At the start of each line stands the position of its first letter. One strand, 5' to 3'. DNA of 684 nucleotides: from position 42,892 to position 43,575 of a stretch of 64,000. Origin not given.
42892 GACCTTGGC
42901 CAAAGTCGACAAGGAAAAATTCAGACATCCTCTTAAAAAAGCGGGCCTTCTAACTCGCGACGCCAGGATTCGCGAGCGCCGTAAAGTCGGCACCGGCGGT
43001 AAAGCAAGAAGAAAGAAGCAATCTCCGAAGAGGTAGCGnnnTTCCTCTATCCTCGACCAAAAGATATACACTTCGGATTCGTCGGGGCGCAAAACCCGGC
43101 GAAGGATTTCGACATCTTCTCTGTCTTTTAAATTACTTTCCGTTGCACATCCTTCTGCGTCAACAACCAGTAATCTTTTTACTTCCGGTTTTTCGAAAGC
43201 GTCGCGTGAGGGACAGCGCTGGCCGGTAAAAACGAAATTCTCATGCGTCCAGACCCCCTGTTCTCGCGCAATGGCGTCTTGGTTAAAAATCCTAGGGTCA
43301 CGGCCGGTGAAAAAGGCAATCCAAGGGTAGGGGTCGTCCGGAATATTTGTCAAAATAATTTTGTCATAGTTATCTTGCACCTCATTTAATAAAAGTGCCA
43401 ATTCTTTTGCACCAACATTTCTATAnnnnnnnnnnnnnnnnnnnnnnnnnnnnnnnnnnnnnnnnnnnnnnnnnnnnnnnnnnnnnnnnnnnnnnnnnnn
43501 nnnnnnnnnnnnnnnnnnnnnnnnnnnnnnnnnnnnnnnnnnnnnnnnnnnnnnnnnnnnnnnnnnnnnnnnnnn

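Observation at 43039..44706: GT39/ArnT-family glycosyltransferase adjacent to the PT-linker-rich cohesin-dockerin cluster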

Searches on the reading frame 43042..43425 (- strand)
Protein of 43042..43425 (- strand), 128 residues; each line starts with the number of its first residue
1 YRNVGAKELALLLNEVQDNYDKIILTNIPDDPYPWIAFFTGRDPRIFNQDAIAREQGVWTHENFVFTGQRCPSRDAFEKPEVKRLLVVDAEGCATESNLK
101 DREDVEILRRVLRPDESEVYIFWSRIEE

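Call 77: predict_structure(alignment_id=A2)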
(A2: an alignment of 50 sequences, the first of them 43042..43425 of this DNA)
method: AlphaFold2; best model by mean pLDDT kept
length: 128 residues; sequences in the alignment: 50
mean_pLDDT: 90.6   pTM: 0.85
mean pLDDT of the five models: 90.6, 89.5, 89.1, 88.1, 87.4
residues with pLDDT >= 90: 90; 70-90: 34; 50-70: 3; < 50: 1
segments of 3 or more residues with pLDDT < 50: none
pLDDT, mean of each block of 10 residues (from residue 1): 79 95 93 90 91 91 95 93 95 83 93 90 89
secondary structure, 60 per line:
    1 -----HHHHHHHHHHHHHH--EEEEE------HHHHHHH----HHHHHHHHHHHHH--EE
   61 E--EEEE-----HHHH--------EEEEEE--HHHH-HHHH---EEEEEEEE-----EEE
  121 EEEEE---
elements in order: H6-19 E22-26 H33-39 H44-56 E59-61 E64-67 H73-76 E85-90 H93-96 H98-101 E105-112 E118-125
